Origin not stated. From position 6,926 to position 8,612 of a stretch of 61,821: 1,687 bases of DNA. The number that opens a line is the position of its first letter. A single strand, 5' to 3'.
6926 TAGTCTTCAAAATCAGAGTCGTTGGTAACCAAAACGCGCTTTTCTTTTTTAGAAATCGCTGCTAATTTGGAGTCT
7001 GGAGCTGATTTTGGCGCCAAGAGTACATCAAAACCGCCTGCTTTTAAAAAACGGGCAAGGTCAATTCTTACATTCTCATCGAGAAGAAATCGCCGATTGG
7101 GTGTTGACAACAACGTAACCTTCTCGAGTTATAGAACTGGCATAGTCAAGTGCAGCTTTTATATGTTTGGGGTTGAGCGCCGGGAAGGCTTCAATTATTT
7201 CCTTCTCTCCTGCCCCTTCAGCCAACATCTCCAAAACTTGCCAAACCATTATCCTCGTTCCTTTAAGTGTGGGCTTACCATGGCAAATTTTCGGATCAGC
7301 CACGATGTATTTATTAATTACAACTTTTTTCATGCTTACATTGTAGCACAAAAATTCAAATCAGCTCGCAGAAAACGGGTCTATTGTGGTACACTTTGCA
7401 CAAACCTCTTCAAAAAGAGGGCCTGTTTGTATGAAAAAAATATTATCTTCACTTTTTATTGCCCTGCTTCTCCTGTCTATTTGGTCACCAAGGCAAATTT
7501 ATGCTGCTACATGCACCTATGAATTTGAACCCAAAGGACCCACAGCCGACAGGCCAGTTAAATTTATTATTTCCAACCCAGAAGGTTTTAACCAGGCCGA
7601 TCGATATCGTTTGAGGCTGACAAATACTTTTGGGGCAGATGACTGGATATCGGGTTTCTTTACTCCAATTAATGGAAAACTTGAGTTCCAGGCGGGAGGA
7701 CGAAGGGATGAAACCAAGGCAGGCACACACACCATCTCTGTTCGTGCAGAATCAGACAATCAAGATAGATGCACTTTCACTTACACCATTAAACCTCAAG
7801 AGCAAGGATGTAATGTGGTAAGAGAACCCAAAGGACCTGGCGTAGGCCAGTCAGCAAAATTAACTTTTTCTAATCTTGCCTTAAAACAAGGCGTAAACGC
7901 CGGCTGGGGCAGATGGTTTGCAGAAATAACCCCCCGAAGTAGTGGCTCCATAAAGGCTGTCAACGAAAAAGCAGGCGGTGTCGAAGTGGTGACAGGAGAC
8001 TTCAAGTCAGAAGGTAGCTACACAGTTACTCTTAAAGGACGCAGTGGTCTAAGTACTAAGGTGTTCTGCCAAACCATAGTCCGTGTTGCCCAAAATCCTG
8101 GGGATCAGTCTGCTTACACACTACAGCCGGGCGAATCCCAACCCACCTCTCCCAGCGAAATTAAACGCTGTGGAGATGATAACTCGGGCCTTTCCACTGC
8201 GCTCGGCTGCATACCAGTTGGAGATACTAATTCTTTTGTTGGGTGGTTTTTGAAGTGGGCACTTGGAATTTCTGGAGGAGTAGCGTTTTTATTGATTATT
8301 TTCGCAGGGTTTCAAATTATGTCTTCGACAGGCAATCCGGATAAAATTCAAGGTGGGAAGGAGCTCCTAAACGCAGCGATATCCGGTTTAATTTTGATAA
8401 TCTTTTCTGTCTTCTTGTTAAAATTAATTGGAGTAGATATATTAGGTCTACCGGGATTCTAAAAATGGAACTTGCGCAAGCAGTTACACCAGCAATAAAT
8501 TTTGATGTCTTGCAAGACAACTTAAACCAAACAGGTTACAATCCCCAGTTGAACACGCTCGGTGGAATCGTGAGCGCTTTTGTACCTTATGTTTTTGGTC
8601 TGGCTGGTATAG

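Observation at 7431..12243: Array of eight highly divergent VirB2-like pilin paralogues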

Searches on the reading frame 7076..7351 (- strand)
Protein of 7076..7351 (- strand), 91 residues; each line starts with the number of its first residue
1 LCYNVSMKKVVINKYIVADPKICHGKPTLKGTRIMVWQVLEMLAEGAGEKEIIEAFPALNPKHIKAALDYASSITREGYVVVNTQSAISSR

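Call 8: search_protein_families(library=pfam, proteins=[window:7076-7351:-], max_evalue=0.001)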
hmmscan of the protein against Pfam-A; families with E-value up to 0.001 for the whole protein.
window:7076-7351:- (91 aa): 1 family
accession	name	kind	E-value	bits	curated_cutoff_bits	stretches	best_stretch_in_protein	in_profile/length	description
PF04255.20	DUF433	-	1.2e-21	76.7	23.6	1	16-71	1-56/56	Protein of unknown function (DUF433)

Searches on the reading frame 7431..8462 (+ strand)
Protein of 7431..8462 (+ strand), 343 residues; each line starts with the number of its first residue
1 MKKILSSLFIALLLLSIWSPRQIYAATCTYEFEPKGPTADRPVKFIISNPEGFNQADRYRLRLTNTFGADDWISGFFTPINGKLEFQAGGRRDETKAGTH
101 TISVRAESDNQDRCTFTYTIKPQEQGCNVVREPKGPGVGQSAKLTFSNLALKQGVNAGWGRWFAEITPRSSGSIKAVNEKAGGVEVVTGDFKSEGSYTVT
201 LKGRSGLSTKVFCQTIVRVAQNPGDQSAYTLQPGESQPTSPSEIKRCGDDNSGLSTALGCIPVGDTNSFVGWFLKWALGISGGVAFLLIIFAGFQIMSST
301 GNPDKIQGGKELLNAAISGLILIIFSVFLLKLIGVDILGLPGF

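Call 3: search_protein_families(library=pfam, proteins=[window:7431-8462:+], max_evalue=1)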
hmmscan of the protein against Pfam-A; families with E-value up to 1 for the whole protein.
window:7431-8462:+ (343 aa): 4 families
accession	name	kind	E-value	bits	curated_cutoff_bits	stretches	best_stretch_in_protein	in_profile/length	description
PF18895.5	T4SS_pilin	-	1.3e-05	25.6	26.6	1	274-332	13-70/71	Type IV secretion system pilin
PF00801.26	PKD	-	0.027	14.9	23.5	0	182-207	48-69/80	PKD domain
PF07550.17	Shr-like_HID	-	0.066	14.2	22.3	0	180-203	46-69/82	Heme-binding protein Shr-like, Hb-interacting domain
PF14016.12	DUF4232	-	0.16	12.6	27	1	178-236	12-72/129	Domain of unknown function (DUF4232)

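Call 4: search_protein_families(library=ncbifam, proteins=[window:7431-8462:+], max_evalue=1)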
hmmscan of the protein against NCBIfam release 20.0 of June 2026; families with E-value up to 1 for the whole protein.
window:7431-8462:+ (343 aa): 2 families
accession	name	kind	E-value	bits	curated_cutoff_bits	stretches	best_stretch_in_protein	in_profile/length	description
NF045849.1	ICE_MMCAP2_0565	equivalog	0.002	17.8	40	1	268-332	11-75/80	Mbov_0395 family pilin-like conjugal transfer protein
NF058595.1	invert_tail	domain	0.07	13.5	37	0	92-112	83-103/113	lipo-invert putative C-terminal anchoring domain-containing protein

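Call 37: find_homologous_proteins(query=window:7431-8462:+, max_evalue=0.001)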
Query window:7431-8462:+ (343 aa): 225 proteins with E <= 0.001 among 4977 candidates; the best 120 are listed.
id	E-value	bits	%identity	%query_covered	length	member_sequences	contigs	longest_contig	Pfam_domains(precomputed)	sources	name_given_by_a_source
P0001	5.8e-229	777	100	100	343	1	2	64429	PF18895.6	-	-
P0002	7.2e-85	303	48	100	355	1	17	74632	PF18895.6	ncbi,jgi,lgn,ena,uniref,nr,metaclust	ncbi:MAG: hypothetical protein A2782_03900 [Candidatus Blackburnbacteria bacterium RIFCSPHIGHO2_01_F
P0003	1.1e-70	256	44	100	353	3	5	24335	PF18895.6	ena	-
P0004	2.0e-67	246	43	100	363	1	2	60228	PF18895.6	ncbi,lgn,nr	ncbi:MAG: hypothetical protein HY376_04035 [Candidatus Blackburnbacteria bacterium]|nr:hypothetical 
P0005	1.2e-62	230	41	100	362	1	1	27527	PF18895.6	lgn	-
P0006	1.6e-59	220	38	100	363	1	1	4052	PF18895.6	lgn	-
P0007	5.1e-57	212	39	100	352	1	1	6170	-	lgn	-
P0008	1.3e-49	187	42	77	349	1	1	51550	-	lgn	-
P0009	9.7e-47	178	66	38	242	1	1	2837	PF18895.6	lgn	-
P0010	1.2e-46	177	90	25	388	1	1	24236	PF18895.6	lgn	-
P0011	5.5e-44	169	68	35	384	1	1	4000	PF18895.6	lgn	-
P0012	7.6e-43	165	41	77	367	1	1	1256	-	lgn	-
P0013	1.9e-41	160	41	71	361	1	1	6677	PF18895.6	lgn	-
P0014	3.9e-41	159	34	100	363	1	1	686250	PF18895.6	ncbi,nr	ncbi:MAG: hypothetical protein HYU80_00610 [Candidatus Blackburnbacteria bacterium]|nr:hypothetical 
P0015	4.5e-41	159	80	26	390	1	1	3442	PF18895.6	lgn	-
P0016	9.7e-40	155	63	31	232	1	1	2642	PF18895.6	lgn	-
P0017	1.5e-39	154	69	31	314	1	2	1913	PF18895.6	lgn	-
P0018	2.1e-38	150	66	32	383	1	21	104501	PF18895.6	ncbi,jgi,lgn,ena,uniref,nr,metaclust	ncbi:MAG: hypothetical protein A2700_00695 [Candidatus Blackburnbacteria bacterium RIFCSPHIGHO2_01_F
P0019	2.2e-37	147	62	35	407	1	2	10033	PF18895.6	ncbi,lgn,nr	ncbi:MAG: hypothetical protein HY377_01850 [Candidatus Blackburnbacteria bacterium]|nr:hypothetical 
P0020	3.0e-37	147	68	31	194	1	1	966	PF18895.6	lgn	-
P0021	6.8e-37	145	66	29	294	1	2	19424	PF18895.6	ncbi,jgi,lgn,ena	-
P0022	2.6e-36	143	60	32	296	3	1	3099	PF18895.6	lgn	-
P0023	3.3e-36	143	47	51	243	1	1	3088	PF18895.6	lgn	-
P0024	4.2e-36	143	66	29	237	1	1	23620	PF18895.6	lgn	-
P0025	5.0e-36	143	66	31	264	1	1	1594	PF18895.6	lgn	-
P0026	6.6e-36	142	69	26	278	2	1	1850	PF18895.6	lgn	-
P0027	7.3e-36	142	67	30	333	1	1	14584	PF18895.6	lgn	-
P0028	9.5e-36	142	49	43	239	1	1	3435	PF18895.6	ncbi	-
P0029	1.3e-35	141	33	95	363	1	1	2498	PF18895.6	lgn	-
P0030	1.5e-35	141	69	28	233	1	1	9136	PF18895.6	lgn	-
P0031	3.4e-35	140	72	26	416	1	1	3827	PF18895.6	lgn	-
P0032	5.8e-35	139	68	27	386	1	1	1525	PF18895.6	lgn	-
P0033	6.8e-35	139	33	100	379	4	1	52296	PF18895.6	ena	-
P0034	8.1e-35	139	50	38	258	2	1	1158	PF18895.6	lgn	-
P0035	1.0e-34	138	67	28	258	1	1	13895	PF18895.6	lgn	-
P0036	1.6e-34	138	55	32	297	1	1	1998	PF18895.6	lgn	-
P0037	4.7e-34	136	65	29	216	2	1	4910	PF18895.6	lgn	-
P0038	5.8e-34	136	48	44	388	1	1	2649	PF18895.6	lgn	-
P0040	1.9e-33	134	31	99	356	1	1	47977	PF18895.6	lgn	-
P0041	2.3e-33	134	60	28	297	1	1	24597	PF18895.6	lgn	-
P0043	4.0e-33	133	54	36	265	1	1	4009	PF18895.6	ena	-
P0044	5.0e-33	133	58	34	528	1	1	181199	PF18895.6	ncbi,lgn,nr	ncbi:MAG: pilin [bacterium]|nr:pilin [bacterium]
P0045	5.1e-33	133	64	30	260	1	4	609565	PF18895.6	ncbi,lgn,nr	ncbi:hypothetical protein HY404_02550 [Candidatus Microgenomates bacterium]|nr:hypothetical protein 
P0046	8.3e-33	132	50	39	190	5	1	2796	PF18895.6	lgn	-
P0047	9.4e-33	132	65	27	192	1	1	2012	PF18895.6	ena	-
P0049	2.4e-32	130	46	45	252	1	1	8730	PF18895.6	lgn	-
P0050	3.1e-32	130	65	28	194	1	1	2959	PF18895.6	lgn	-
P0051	8.7e-32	129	39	58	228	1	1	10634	PF18895.6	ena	-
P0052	1.1e-31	128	67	27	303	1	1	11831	PF18895.6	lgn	-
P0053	1.4e-31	128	62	29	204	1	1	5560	PF18895.6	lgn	-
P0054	1.8e-31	128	60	29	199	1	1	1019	PF18895.6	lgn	-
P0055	2.1e-31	127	58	32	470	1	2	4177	PF18895.6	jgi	jgi:hypothetical protein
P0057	3.2e-31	127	50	39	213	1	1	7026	PF18895.6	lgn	-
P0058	3.5e-31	127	56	31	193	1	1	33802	PF18895.6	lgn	-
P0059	3.6e-31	127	54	29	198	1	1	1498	PF18895.6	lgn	-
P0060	3.6e-31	127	57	32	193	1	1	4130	PF18895.6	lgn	-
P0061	5.3e-31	126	59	33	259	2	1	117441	PF18895.6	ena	-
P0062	6.8e-31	126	64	27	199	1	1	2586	PF18895.6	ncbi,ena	-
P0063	7.0e-31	126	60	27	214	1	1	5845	PF18895.6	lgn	-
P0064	7.4e-31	126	59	30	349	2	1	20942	PF18895.6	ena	-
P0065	8.5e-31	125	60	27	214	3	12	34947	PF18895.6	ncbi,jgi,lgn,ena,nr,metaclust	ncbi:hypothetical protein A3F62_05575 [Candidatus Woesebacteria bacterium RIFCSPHIGHO2_12_FULL_44_11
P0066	1.7e-30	124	57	31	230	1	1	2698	PF18895.6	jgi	jgi:Type IV secretion system pilin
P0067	2.0e-30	124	44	44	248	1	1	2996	PF18895.6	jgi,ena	-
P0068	2.8e-30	124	44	44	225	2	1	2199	PF18895.6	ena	-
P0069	3.4e-30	123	61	28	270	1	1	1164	PF18895.6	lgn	-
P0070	4.0e-30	123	64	27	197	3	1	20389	PF18895.6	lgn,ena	-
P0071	4.3e-30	123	59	30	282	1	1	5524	PF18895.6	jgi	jgi:hypothetical protein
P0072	5.9e-30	123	61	28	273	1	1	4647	PF18895.6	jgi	jgi:hypothetical protein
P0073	6.0e-30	123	55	30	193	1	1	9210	PF18895.6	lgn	-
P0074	6.1e-30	123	49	36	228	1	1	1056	PF18895.6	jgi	jgi:hypothetical protein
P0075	6.9e-30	122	44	46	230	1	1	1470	PF18895.6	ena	-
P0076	7.9e-30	122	53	35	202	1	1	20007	PF18895.6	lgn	-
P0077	1.2e-29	122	53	36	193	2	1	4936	PF18895.6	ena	-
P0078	1.4e-29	121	61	28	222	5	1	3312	PF18895.6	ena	-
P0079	2.3e-29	121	53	34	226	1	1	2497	PF18895.6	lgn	-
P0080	3.3e-29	120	31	100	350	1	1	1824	PF18895.6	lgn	-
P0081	3.3e-29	120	59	28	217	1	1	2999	PF18895.6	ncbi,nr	ncbi:MAG: pilin [Candidatus Woesebacteria bacterium]|nr:pilin [Candidatus Woesebacteria bacterium]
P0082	3.9e-29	120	59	29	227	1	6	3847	PF18895.6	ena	-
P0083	4.5e-29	120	36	72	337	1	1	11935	PF18895.6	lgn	-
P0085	6.1e-29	119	46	39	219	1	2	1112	PF18895.6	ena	-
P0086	6.8e-29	119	62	28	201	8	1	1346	PF18895.6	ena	-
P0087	7.2e-29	119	59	30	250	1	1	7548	PF18895.6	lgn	-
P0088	7.3e-29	119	61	28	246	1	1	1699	PF18895.6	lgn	-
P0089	1.1e-28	118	55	33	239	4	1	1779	PF18895.6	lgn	-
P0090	1.1e-28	118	59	28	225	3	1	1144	PF18895.6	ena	-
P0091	1.1e-28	118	53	32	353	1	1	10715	PF18895.6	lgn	-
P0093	1.9e-28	118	55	31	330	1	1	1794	PF18895.6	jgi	jgi:hypothetical protein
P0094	1.9e-28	118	49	43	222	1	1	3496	PF18895.6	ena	-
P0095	2.1e-28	117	56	29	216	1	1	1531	PF18895.6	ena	-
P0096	2.2e-28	117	63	29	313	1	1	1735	PF18895.6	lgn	-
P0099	3.5e-28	117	58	30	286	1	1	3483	PF18895.6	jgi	jgi:hypothetical protein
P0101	4.4e-28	116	62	28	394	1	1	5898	PF18895.6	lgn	-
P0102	4.7e-28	116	54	32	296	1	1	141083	PF18895.6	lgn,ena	-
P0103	5.3e-28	116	63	27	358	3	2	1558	PF18895.6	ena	-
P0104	6.3e-28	116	35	72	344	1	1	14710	PF18895.6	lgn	-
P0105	6.7e-28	116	52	28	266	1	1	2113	PF18895.6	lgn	-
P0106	7.3e-28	116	64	26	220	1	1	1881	PF18895.6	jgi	jgi:hypothetical protein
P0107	9.5e-28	115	60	28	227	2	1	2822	PF18895.6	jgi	jgi:hypothetical protein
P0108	1.7e-27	115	62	28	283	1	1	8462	PF18895.6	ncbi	-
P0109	1.7e-27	114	65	25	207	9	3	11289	PF18895.6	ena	-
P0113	3.0e-27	114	55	28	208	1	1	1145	PF18895.6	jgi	-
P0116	5.3e-27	113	64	26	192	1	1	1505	PF18895.6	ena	-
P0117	5.6e-27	113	63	26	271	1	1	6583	PF18895.6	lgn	-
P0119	6.4e-27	113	53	32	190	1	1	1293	PF18895.6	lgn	-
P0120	8.4e-27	112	53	31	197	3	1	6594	PF18895.6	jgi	-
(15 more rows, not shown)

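Call 48: predict_structure(alignment_id=A2)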
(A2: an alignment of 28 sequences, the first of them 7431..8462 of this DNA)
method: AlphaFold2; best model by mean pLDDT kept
length: 343 residues; sequences in the alignment: 28
mean_pLDDT: 83.2   pTM: 0.58
mean pLDDT of the five models: 83.2, 80.8, 80.3, 79.6, 77.9
residues with pLDDT >= 90: 124; 70-90: 171; 50-70: 39; < 50: 9
segments of 3 or more residues with pLDDT < 50: 239-243
pLDDT, mean of each block of 10 residues (from residue 1): 78 78 79 85 91 94 91 94 89 83 95 93 87 94 90 55 83 69 88 93 87 92 94 69 69 86 87 84 82 78 78 81 80 62 45
secondary structure, 60 per line:
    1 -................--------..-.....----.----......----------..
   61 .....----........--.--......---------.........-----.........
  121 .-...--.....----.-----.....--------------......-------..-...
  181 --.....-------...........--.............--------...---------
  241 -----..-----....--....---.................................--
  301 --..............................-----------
elements in order: H2-17 E29-33 E43-48 E59-65 E70-77 E83-88 E98-106 E112-121 E128-132 E143-147 E162-167 E178-180 E183-187 E195-205 E208-220 E229-231 E253-256 E259-262 H266-298 H303-332

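Call 53: fold_search(model_id=the predicted structure, library=pdb)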
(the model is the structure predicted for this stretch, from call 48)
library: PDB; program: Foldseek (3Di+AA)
matches with E <= 10: 1988; with E <= 0.001: 460
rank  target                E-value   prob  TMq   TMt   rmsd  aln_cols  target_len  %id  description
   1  6uy3                  1.5e-06  1.00  0.23  0.31  17.1       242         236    9  Structure of anti-hCD33 conditional scFv with methotrexate (released 2020-11-18)
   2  5gry_A                2.2e-06  1.00  0.23  0.33  12.9       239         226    9  Crystal structure of disulfide-bonded diabody (released 2016-10-12)
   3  7wqv_J                2.9e-06  1.00  0.20  0.28  17.1       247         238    9  Crystal structure of a neutralizing monoclonal antibody (Ab08) in complex with SARS-CoV-2 receptor-binding domain (RBD (released 2023-01-25)
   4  8r4q_F                3.4e-06  1.00  0.21  0.28  17.9       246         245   10  Salt inducible kinase 3 in complex with inhibitor (released 2024-03-27)
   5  7wqv_N                4.5e-06  1.00  0.22  0.30  17.0       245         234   11  Crystal structure of a neutralizing monoclonal antibody (Ab08) in complex with SARS-CoV-2 receptor-binding domain (RBD (released 2023-01-25)
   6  8i5l_D                4.5e-06  1.00  0.22  0.31  17.3       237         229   11  Crystal structure of P domain from norovirus GI.4 capsid protein in complex with broad specificity antibody single-cha (released 2024-01-31)
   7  8gpy_C                5.3e-06  1.00  0.21  0.31  17.0       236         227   10  Crystal structure of Omicron BA.4/5 RBD in complex with a neutralizing antibody scFv (released 2023-06-28)
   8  7wqv_B                5.6e-06  1.00  0.19  0.26  17.4       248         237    9  Crystal structure of a neutralizing monoclonal antibody (Ab08) in complex with SARS-CoV-2 receptor-binding domain (RBD (released 2023-01-25)
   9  5gs1_C                6.6e-06  1.00  0.23  0.32  13.4       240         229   10  Crystal structure of homo-specific diabody (released 2016-10-12)
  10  6ikm_a                8.2e-06  1.00  0.20  0.29  17.1       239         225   10  Crystal structure of SpuE-Spermidine in complex with ScFv5 (released 2019-12-25)
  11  7e33_E                9.2e-06  1.00  0.21  0.29  17.9       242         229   10  Serotonin 1E (5-HT1E) receptor-Gi protein complex (released 2021-04-14)
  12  5grx_H                9.7e-06  1.00  0.23  0.33  12.6       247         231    8  Crystal structure of disulfide-bonded diabody (released 2016-10-12)
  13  7jwb_D                9.7e-06  1.00  0.23  0.21  12.7       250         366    7  SARS CoV2 Spike ectodomain with engineered trimerized VH binder (released 2020-10-07)
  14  9erx_F                1.1e-05  1.00  0.22  0.30  17.7       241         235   10  Structural basis of D9-THC analog activity at the Cannabinoid 1 receptor (released 2024-06-26)
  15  7w7q_A                1.2e-05  1.00  0.22  0.32  17.7       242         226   10  Crystal structure of 1F11S antibody(ScFv) (released 2022-12-07)
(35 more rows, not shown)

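Call 61: search_protein_families(library=pfam, proteins=[P0010, P0015, P0011, P0018, P0019, P0031, P0044, P0055, P0002, P0014], max_evalue=0.01)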
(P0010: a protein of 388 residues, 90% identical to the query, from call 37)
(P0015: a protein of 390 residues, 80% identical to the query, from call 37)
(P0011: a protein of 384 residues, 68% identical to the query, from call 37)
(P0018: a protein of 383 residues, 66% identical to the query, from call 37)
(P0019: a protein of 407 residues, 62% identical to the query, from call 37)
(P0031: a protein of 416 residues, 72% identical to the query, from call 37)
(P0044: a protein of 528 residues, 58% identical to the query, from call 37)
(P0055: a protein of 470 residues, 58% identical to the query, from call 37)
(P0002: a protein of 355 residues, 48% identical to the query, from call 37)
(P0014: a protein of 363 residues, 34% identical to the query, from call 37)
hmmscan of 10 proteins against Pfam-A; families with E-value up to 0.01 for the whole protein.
P0010 (388 aa): 1 family
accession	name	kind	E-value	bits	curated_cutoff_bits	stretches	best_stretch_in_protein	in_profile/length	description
PF18895.5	T4SS_pilin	-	4.9e-07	30.2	26.6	1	308-376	3-70/71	Type IV secretion system pilin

P0015 (390 aa): 1 family
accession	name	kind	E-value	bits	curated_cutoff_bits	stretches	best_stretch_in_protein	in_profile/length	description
PF18895.5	T4SS_pilin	-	1.7e-05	25.2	26.6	1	319-378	13-71/71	Type IV secretion system pilin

P0011 (384 aa): 1 family
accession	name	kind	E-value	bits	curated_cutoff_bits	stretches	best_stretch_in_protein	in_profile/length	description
PF18895.5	T4SS_pilin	-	3.7e-05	24.2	26.6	1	312-371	12-70/71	Type IV secretion system pilin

P0018 (383 aa): 2 families
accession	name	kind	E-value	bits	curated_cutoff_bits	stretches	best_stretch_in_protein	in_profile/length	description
PF18895.5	T4SS_pilin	-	2.4e-06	27.9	26.6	1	312-372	12-71/71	Type IV secretion system pilin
PF04956.18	TrbC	-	0.0083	16.7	27.9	0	1-54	1-54/98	TrbC/VIRB2 pilin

P0019 (407 aa): 1 family
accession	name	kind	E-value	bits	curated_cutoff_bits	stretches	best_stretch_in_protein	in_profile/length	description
PF18895.5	T4SS_pilin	-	1.9e-06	28.3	26.6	1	333-392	12-70/71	Type IV secretion system pilin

P0031 (416 aa): 2 families
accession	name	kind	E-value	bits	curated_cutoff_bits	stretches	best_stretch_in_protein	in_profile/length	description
PF18895.5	T4SS_pilin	-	4.7e-07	30.2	26.6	1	341-400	12-70/71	Type IV secretion system pilin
PF11158.13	DUF2938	-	0.0059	16.6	31.4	0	297-360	20-83/150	Protein of unknown function (DUF2938)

P0044 (528 aa): 1 family
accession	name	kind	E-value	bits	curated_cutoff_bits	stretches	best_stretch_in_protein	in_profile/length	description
PF18895.5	T4SS_pilin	-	2.4e-06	28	26.6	1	458-515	14-70/71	Type IV secretion system pilin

P0055 (470 aa): 1 family
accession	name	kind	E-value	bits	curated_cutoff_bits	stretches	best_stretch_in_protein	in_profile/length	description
PF18895.5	T4SS_pilin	-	6.7e-08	32.9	26.6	1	396-459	8-70/71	Type IV secretion system pilin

P0002 (355 aa): 1 family
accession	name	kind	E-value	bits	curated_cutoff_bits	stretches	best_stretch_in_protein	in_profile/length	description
PF18895.5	T4SS_pilin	-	4.2e-06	27.2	26.6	1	285-343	13-70/71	Type IV secretion system pilin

P0014 (363 aa): 1 family
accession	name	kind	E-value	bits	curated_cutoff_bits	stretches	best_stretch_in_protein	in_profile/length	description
PF18895.5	T4SS_pilin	-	1.1e-06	29.1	26.6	1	293-350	14-70/71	Type IV secretion system pilin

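Call 62: find_encoding_contigs(protein=P0010, flank=10000, max_places=3)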
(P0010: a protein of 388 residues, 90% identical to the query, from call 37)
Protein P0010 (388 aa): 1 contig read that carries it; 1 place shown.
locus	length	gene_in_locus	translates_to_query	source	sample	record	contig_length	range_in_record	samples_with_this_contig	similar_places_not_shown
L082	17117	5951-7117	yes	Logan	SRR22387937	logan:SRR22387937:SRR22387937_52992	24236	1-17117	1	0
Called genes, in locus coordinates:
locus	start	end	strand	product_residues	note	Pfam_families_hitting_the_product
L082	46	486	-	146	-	PF01668:SmpB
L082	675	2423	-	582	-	-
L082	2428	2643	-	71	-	PF18901:DUF5657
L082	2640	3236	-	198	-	-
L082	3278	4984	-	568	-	PF11932:DUF3450 (faint), PF03836:IQGAP_helical (faint), PF08486:SpoIID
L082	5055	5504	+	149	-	PF18765:Polbeta, PF01909:NTP_transf_2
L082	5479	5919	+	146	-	PF01934:HepT-like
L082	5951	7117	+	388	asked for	PF18895:T4SS_pilin (weak)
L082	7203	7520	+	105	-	PF18895:T4SS_pilin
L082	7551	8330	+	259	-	PF01255:Prenyltransf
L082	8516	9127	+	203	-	-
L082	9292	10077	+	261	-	PF13518:HTH_28 (faint), PF00665:rve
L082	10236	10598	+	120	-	PF18895:T4SS_pilin (weak)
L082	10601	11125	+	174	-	-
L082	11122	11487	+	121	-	PF18895:T4SS_pilin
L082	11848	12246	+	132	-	PF18895:T4SS_pilin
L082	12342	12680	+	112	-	PF18895:T4SS_pilin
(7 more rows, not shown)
